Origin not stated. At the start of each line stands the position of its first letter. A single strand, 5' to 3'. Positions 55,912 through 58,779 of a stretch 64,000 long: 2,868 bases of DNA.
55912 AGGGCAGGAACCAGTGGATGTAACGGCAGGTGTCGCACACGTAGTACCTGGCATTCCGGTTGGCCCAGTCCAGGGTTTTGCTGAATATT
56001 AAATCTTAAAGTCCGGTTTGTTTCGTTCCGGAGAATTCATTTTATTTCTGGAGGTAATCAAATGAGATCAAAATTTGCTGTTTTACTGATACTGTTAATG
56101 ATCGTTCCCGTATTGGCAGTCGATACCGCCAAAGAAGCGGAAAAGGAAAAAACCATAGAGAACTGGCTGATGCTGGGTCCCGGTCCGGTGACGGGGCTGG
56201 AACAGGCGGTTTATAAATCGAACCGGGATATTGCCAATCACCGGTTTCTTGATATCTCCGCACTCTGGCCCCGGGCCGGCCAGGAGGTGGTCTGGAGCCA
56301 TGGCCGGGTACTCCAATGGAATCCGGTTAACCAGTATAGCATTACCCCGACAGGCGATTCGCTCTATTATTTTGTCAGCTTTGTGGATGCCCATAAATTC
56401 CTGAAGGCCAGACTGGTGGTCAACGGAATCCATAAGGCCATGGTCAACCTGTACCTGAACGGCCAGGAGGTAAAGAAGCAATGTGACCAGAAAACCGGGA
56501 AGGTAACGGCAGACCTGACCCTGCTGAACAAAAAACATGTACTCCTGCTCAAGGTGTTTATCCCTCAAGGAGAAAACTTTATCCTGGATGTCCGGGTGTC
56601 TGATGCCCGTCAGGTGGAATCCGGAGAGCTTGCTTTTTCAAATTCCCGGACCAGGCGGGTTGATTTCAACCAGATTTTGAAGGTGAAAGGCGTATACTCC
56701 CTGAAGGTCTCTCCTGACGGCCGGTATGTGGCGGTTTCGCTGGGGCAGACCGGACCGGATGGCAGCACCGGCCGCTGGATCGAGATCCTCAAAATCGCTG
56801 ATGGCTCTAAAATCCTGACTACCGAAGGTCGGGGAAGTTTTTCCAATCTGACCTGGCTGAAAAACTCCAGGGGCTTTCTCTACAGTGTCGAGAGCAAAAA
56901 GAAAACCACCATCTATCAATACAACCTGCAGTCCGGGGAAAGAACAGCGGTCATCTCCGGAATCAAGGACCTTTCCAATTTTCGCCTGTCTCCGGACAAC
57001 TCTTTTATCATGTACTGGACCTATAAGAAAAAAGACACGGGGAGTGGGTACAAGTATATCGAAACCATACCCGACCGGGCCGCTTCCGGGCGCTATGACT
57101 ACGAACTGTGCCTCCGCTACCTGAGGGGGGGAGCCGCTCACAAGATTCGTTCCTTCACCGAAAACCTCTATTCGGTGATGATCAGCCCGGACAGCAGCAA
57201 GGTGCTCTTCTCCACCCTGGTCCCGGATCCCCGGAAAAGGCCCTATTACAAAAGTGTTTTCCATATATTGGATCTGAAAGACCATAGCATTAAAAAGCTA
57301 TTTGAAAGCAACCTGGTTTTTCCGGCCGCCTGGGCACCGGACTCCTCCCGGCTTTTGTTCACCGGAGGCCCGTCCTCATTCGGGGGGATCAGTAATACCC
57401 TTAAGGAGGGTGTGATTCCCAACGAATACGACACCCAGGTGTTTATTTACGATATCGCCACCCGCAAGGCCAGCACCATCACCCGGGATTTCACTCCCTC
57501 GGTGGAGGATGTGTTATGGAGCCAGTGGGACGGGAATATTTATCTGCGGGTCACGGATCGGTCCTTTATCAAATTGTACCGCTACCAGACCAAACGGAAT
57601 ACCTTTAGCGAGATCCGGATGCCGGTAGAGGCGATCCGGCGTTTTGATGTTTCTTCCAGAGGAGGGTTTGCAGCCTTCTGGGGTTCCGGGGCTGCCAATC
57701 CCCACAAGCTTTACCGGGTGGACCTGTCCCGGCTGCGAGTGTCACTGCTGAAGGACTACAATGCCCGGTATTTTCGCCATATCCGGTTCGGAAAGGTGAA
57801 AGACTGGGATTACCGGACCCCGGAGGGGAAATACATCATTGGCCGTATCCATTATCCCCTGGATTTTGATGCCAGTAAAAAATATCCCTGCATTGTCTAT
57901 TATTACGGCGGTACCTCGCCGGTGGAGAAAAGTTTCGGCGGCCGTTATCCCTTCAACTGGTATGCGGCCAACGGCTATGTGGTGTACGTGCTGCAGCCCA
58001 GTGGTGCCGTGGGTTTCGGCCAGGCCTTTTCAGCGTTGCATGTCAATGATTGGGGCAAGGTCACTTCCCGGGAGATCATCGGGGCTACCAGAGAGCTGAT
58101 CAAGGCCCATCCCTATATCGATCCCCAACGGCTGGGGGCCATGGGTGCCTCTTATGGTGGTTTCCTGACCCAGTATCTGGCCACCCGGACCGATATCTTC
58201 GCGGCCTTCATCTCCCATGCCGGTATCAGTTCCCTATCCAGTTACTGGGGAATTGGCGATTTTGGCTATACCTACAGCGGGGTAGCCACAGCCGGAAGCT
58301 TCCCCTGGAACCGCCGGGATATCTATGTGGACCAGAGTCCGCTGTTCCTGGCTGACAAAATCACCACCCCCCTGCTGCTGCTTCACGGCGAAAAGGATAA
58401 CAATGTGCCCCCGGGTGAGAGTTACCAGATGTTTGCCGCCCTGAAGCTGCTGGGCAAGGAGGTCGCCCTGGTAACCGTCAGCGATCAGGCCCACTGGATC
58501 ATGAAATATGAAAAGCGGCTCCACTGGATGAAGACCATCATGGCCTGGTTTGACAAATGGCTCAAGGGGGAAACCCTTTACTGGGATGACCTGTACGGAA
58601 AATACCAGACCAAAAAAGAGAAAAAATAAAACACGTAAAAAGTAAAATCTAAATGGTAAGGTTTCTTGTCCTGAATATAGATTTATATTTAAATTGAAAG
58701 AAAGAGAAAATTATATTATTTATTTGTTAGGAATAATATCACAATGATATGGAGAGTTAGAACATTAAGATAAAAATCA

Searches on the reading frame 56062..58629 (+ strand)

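Call 17: search_protein_families(library=pfam, proteins=[window:56062-58629:+], max_evalue=0.001)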
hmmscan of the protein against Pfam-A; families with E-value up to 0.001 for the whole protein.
window:56062-58629:+ (855 aa): 8 families
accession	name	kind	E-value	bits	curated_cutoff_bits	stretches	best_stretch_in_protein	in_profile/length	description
PF00326.27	Peptidase_S9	-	2.9e-46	158.1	22.6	1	631-836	7-212/213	Prolyl oligopeptidase family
PF02897.21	Peptidase_S9_N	-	5e-06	26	24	1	213-282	128-194/414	Prolyl oligopeptidase, N-terminal beta-propeller domain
PF02129.25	Peptidase_S15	-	6.6e-06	26.4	23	0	677-729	84-137/262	X-Pro dipeptidyl-peptidase (S15 family)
PF20434.5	BD-FAE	-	8.6e-06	25.8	26.8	1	686-794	86-215/215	BD-FAE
PF12146.15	Hydrolase_4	-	4.9e-05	23.2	27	0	764-803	187-226/239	Serine aminopeptidase, S33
PF01738.24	DLH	-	7.1e-05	22.9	21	1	671-811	79-186/217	Dienelactone hydrolase family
PF25174.1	Beta-prop_THOC3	-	0.00017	21.2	305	0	211-318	5-105/272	THOC3 beta-propeller domain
PF05448.18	AXE1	-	0.00073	18.8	21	0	678-807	165-301/321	Acetyl xylan esterase (AXE1)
